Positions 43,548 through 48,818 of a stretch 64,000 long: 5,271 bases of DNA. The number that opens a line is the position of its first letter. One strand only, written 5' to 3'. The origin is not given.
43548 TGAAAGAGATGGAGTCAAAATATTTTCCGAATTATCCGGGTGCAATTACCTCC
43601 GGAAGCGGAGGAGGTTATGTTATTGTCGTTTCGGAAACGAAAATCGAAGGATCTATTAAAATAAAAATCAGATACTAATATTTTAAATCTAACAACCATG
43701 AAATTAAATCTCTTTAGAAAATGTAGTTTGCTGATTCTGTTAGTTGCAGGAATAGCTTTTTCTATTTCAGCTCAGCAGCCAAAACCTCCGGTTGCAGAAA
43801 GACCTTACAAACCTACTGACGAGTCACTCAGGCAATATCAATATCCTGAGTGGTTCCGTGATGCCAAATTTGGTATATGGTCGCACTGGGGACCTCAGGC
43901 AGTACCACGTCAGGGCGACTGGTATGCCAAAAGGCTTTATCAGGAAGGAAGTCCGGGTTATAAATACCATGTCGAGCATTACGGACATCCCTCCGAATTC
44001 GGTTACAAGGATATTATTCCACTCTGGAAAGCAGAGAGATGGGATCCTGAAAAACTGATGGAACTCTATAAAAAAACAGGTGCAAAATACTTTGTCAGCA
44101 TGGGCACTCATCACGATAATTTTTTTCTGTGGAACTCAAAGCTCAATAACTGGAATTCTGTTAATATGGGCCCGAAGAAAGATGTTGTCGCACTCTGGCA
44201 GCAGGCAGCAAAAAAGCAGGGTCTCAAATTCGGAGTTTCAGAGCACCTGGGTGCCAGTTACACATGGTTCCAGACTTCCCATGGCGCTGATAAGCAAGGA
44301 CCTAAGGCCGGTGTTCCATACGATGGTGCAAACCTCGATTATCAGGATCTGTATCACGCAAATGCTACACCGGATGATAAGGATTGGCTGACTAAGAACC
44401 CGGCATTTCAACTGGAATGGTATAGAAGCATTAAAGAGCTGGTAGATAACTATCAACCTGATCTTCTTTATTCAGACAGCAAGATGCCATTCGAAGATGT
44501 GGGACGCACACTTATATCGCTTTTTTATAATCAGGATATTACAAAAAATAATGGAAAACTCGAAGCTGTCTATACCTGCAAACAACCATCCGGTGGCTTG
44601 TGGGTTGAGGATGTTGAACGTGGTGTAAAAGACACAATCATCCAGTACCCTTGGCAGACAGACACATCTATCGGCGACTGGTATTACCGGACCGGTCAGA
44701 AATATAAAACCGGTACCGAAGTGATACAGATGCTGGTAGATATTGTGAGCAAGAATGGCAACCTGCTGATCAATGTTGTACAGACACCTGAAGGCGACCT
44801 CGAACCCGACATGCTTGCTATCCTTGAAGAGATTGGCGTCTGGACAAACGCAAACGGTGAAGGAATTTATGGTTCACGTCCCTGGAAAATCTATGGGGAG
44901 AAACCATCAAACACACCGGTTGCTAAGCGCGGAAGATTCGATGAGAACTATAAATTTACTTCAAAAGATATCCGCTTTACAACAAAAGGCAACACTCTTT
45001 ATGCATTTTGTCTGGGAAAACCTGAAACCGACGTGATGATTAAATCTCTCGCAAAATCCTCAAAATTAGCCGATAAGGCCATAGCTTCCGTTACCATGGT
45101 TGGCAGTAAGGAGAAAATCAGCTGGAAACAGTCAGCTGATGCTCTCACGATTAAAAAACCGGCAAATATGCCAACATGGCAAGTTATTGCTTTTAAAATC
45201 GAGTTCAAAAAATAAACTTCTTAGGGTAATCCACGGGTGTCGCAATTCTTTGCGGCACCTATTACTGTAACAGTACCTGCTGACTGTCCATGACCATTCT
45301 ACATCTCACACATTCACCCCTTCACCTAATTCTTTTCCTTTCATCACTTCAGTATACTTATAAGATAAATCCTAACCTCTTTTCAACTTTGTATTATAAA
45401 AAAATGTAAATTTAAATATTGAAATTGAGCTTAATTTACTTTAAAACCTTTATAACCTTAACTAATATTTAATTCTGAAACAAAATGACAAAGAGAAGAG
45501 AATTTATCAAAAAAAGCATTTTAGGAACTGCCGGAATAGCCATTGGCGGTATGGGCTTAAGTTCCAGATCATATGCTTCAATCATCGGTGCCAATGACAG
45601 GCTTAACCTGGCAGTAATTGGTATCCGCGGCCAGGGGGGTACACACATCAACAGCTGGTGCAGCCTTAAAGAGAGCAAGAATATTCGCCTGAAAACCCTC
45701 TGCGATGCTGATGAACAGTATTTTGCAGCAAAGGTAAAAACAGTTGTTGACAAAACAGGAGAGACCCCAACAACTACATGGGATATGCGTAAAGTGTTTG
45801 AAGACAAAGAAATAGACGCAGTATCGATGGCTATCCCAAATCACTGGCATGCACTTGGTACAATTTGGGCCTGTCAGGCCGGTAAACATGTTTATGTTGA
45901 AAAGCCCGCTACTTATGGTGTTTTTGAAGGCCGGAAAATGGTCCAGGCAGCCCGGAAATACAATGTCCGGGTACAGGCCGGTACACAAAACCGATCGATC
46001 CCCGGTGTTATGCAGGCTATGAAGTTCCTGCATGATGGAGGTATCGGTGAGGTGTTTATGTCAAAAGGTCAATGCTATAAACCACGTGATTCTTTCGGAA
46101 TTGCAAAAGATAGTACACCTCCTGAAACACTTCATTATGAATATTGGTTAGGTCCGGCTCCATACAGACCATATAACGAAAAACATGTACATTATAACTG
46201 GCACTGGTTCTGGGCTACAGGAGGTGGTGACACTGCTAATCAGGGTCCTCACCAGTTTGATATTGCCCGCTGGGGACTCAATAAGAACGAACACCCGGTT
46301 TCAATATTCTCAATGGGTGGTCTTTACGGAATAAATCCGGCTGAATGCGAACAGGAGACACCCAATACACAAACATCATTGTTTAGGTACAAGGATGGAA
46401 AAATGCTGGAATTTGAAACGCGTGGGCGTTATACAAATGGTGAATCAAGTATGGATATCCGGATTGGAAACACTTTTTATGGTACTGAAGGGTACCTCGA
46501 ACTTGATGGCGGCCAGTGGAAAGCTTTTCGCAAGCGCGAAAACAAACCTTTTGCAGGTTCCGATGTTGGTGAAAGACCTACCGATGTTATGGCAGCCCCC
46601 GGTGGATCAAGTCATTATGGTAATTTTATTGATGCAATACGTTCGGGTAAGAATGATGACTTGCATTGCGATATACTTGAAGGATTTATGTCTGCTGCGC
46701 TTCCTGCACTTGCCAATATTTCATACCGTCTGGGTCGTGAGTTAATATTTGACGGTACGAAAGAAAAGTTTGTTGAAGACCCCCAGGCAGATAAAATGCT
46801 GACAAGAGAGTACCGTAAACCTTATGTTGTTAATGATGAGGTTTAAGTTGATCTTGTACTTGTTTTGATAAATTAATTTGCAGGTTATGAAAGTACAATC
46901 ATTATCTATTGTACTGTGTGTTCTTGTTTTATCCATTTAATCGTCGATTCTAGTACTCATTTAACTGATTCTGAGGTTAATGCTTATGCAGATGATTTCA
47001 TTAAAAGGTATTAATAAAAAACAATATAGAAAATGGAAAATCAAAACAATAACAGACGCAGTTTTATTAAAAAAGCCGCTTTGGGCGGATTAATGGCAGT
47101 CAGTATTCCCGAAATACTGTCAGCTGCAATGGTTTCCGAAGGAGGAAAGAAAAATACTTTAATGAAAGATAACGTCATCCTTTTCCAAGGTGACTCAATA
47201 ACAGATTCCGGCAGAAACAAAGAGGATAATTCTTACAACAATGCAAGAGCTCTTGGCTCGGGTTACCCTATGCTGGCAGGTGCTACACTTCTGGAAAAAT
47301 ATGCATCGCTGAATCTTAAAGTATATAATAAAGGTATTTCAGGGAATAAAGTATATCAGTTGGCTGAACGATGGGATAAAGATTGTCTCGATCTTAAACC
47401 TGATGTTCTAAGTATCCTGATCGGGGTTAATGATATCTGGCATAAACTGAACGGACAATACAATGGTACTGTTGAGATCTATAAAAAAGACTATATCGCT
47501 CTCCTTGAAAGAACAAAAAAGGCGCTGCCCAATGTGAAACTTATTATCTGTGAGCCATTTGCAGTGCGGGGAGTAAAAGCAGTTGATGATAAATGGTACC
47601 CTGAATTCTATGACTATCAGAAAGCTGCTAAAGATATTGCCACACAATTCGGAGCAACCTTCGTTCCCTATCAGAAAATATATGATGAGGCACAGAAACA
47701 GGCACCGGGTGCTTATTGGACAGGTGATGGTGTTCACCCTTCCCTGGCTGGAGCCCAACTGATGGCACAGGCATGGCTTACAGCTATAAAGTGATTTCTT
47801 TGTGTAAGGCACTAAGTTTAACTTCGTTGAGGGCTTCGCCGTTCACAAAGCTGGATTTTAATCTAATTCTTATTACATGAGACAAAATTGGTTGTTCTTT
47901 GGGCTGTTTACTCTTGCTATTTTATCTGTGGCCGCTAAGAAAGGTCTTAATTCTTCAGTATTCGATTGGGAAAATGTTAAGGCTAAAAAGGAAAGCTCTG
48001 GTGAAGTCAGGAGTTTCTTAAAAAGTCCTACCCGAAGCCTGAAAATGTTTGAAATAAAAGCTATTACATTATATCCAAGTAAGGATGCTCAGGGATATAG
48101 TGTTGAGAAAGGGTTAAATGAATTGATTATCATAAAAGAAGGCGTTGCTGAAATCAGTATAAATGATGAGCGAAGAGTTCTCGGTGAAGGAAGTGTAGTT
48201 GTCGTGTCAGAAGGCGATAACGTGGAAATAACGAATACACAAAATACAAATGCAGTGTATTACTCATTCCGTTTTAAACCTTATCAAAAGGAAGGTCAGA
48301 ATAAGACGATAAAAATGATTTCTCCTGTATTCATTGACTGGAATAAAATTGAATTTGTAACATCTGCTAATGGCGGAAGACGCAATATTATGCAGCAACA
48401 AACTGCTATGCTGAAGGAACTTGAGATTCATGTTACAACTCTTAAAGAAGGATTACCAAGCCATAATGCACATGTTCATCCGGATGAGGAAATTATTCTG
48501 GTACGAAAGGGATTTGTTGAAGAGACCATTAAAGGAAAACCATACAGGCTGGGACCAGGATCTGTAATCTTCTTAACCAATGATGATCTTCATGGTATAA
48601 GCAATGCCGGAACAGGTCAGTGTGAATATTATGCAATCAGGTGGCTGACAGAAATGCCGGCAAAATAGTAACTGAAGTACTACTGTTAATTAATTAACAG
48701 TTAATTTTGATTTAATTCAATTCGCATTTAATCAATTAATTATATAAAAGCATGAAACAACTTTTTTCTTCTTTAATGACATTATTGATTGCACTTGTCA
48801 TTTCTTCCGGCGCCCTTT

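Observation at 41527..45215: GDP-mannose-3,5-epimerase-like gene, an unusual cytidylyltransferase-fold/GHMP-kinase-like fusion and a GH29 form one tight operon: a candidate L-galactose/L-fucose activation module inside a catabolic PUL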

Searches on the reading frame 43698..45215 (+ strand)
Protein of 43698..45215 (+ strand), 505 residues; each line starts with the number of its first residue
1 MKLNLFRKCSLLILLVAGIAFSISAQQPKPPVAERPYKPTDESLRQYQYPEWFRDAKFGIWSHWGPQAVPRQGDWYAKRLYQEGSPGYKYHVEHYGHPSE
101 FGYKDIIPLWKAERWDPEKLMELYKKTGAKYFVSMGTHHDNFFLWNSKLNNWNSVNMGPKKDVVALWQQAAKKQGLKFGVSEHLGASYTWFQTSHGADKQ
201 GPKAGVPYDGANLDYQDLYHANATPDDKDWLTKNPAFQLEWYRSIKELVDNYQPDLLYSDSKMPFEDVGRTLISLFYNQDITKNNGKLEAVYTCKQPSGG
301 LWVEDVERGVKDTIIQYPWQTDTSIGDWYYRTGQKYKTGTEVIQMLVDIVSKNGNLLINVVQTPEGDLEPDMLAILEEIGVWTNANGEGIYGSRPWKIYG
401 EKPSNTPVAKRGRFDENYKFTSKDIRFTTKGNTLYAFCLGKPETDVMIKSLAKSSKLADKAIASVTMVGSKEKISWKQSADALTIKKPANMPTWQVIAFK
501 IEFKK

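Call 3: search_protein_families(library=pfam, proteins=[window:43698-45215:+], max_evalue=0.01)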
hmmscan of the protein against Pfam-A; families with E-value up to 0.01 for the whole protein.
window:43698-45215:+ (505 aa): 2 families
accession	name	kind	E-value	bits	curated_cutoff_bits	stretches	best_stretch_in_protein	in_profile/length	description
PF01120.23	Alpha_L_fucos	-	2e-92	310.8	25.2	1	28-388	5-345/345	Alpha-L-fucosidase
PF16757.11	Fucosidase_C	-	9.9e-09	36.1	25.6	1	421-493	5-79/88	Alpha-L-fucosidase C-terminal domain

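Call 4: search_protein_families(library=ncbifam, proteins=[window:43698-45215:+], max_evalue=0.01)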
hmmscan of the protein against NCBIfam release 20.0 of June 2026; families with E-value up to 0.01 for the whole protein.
window:43698-45215:+ (505 aa): 0 families

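Call 35: search_solved_structures(query=window:43698-45215:+, max_evalue=1e-20)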
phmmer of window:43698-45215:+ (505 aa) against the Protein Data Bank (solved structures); distinct sequences matched with E-value up to 1e-20: 13.
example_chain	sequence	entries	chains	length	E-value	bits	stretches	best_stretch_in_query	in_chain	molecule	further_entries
7snk_A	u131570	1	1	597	1.4e-96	327.5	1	42-504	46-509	Alpha-L-fucosidase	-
7ljj_A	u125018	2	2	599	3.9e-96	326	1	44-504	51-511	Exo-alpha-L-galactosidase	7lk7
7lnp_A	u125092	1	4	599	9.8e-96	324.7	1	44-504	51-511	Exo-alpha-L-galactosidase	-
9lxl_A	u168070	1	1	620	1.8e-60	208.3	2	33-192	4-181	alpha-L-fucosidase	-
4ni3_A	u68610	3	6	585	2.5e-57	198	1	33-492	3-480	Alpha-fucosidase GH29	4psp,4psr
9s0x_A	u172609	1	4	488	3e-40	141.6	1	315-504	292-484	Alpha-L-fucosidase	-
2zwy_A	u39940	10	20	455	1.4e-39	139.4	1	73-186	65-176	Alpha-L-fucosidase, putative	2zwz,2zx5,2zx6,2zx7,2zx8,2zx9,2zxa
1hl8_A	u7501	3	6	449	1.7e-39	139.1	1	73-186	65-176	PUTATIVE ALPHA-L-FUCOSIDASE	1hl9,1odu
2wsp_A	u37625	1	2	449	1.1e-38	136.4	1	73-185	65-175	ALPHA-L-FUCOSIDASE, PUTATIVE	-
7pls_A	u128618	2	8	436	8.4e-36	126.9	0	35-200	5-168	Tissue alpha-L-fucosidase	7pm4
7xsg_A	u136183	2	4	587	4.1e-32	114.7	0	36-180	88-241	Alpha-L-fucosidase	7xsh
7xsf_A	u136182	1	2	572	4.2e-32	114.7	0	36-261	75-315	Alpha-L-fucosidase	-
6gn6_A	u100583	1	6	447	2.4e-24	89.1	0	317-393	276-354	Alpha-L-fucosidase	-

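Call 41: search_solved_structures(query=window:43698-45215:+, max_evalue=1e-80, show_alignments=2)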
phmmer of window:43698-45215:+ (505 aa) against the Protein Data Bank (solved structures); distinct sequences matched with E-value up to 1e-80: 3.
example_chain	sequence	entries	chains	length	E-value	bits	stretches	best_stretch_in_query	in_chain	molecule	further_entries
7snk_A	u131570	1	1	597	1.4e-96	327.5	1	42-504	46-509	Alpha-L-fucosidase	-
7ljj_A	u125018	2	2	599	3.9e-96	326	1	44-504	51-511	Exo-alpha-L-galactosidase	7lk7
7lnp_A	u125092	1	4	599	9.8e-96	324.7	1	44-504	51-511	Exo-alpha-L-galactosidase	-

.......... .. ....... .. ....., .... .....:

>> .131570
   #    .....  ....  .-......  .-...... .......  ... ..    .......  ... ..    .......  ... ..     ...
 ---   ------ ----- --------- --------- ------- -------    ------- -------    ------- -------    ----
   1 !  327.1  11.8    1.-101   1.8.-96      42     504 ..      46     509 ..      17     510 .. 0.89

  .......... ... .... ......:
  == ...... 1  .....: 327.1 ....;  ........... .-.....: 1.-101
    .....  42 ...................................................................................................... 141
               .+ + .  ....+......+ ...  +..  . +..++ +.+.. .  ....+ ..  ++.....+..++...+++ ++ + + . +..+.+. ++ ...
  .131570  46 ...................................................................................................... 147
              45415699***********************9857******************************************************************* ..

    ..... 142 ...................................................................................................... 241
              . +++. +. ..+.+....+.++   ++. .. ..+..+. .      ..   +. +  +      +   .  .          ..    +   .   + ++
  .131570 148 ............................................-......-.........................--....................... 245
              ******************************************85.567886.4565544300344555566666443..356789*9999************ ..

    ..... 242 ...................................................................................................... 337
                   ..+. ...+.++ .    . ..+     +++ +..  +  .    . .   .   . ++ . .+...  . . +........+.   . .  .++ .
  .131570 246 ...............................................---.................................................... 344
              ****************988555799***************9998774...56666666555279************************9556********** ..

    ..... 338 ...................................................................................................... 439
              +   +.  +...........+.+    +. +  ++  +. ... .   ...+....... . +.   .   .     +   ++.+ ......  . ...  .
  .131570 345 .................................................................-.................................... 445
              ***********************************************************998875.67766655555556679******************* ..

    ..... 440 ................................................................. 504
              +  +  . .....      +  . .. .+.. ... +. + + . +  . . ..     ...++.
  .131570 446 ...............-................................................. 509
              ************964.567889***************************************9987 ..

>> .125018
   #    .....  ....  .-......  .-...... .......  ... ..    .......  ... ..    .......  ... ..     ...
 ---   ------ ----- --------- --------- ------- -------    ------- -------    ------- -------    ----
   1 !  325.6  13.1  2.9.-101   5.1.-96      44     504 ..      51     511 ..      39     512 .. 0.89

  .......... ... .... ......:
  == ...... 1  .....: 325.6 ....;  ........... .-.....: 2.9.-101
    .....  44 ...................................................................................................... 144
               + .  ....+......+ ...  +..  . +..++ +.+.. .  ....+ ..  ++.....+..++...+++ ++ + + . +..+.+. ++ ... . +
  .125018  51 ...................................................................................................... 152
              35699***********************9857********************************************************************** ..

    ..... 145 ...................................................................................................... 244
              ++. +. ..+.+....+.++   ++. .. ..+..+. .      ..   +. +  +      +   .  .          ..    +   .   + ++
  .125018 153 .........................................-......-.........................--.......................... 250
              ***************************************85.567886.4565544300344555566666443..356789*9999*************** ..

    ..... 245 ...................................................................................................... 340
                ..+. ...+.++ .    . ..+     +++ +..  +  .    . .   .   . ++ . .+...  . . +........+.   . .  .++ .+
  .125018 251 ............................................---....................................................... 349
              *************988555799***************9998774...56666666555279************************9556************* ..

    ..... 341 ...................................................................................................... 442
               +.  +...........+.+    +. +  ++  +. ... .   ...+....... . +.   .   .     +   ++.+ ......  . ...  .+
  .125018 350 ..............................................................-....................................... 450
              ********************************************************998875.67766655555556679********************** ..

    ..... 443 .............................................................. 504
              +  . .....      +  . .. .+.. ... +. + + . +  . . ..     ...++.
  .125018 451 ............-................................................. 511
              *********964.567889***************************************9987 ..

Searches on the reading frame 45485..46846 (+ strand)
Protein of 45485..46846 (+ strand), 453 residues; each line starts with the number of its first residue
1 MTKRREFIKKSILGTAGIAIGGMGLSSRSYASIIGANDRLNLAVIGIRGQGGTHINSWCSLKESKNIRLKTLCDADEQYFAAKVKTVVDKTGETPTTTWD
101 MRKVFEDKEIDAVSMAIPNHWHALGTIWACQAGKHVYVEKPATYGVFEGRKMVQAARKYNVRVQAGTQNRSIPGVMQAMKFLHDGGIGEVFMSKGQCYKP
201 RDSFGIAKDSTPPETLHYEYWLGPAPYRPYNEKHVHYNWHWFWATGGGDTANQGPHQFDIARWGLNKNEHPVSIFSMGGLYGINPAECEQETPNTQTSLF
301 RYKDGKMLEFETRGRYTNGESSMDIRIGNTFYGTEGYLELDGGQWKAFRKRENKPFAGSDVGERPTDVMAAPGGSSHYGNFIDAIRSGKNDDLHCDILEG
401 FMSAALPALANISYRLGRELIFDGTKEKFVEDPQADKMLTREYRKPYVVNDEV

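Call 3: search_protein_families(library=pfam, proteins=[window:45485-46846:+], max_evalue=0.01)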
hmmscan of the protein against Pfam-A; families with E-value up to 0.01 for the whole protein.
window:45485-46846:+ (453 aa): 4 families
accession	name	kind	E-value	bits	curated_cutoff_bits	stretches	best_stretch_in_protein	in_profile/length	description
PF19051.5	GFO_IDH_MocA_C2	-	1.5e-22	80.8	23.3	2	212-274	48-111/254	Oxidoreductase family, C-terminal alpha/beta domain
PF01408.29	GFO_IDH_MocA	-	2.2e-14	54.6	24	1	41-166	2-119/120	Oxidoreductase family, NAD-binding Rossmann fold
PF22725.1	GFO_IDH_MocA_C3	-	2.7e-09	37.5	27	1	233-338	30-123/124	GFO/IDH/MocA C-terminal domain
PF02894.22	GFO_IDH_MocA_C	-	4e-05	23.9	22.9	1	232-356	25-147/218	Oxidoreductase family, C-terminal alpha/beta domain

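Call 70: search_protein_families(library=ncbifam, proteins=[window:45485-46846:+], max_evalue=0.00001)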
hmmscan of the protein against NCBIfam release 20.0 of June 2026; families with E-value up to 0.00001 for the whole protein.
window:45485-46846:+ (453 aa): 7 families
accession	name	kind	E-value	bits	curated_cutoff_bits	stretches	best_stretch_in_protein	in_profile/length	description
NF058561.1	BT_2158_fam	equivalog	2.5e-42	145.1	750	1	3-267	1-257/487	glycoside 3-dehydrogenase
TIGR04380.1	myo_inos_iolG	equivalog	6.4e-18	64.7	355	1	40-197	2-152/330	inositol 2-dehydrogenase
NF052479.1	LevoglcsnDh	equivalog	8e-17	61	650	1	96-195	60-159/386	levoglucosan dehydrogenase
NF040723.1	UDP-GlcNAcDh_Arch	equivalog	4.1e-16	59.4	450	1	40-191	1-142/302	UDP-N-acetylglucosamine 3-dehydrogenase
NF052679.1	InsChiInosDhIolG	equivalog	1.6e-07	30.7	540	1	40-195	3-153/343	bifunctional inositol 2-dehydrogenase/D-chiro-inositol 1-dehydrogenase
NF008607.0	PRK11579.1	subfamily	1.9e-07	30.4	330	1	96-192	51-147/346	oxidoreductase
NF041392.1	XylDh_Gfo6_Halo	equivalog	3.4e-07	29.4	350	1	94-196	67-169/350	D-xylose 1-dehydrogenase Gfo6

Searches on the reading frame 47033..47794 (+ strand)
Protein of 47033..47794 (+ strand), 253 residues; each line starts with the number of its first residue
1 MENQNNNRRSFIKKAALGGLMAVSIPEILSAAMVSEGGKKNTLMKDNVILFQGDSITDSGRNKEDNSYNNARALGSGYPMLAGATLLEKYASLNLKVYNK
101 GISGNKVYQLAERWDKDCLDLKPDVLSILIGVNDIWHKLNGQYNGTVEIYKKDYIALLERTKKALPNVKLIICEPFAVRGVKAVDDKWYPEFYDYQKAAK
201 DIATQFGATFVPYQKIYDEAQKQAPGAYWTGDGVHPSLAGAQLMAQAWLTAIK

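Call 3: search_protein_families(library=pfam, proteins=[window:47033-47794:+], max_evalue=0.01)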
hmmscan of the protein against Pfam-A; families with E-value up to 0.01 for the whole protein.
window:47033-47794:+ (253 aa): 3 families
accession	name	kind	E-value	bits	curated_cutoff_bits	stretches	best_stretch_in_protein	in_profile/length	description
PF13472.12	Lipase_GDSL_2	-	6.9e-25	89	32.9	1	53-243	3-178/178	GDSL-like Lipase/Acylhydrolase family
PF00657.28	Lipase_GDSL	-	1.8e-15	58.1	23.6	1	49-248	1-208/208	GDSL-like Lipase/Acylhydrolase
PF04311.20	DUF459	-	0.00058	19.7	27.2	0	91-144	28-83/197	Protein of unknown function (DUF459)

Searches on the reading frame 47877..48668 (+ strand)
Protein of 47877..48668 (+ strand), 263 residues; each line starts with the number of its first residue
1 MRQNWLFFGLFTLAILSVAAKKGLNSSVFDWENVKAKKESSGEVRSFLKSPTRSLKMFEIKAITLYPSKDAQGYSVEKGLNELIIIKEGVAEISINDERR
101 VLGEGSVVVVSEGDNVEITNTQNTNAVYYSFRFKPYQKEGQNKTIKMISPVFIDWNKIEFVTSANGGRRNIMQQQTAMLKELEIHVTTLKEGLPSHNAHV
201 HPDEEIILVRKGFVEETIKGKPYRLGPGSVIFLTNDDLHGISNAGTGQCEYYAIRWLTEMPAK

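Call 3: search_protein_families(library=pfam, proteins=[window:47877-48668:+], max_evalue=0.01)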
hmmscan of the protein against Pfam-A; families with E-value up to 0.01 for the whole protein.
window:47877-48668:+ (263 aa): 5 families
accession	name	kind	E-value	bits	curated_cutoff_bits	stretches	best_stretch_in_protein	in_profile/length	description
PF07883.17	Cupin_2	-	7.1e-17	61.3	27.2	2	187-254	3-69/70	Cupin domain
PF02311.25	AraC_binding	-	6e-15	55.6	21.1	2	195-254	15-74/135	AraC-like ligand binding domain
PF11699.14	CENP-C_C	-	9.5e-05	23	29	0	86-129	39-82/85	Mif2/CENP-C like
PF12852.13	Cupin_6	-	0.0004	20.6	26.7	0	82-127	36-83/183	Cupin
PF05899.18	Cupin_3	-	0.0012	18.9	23.5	0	74-116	19-62/74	EutQ-like cupin domain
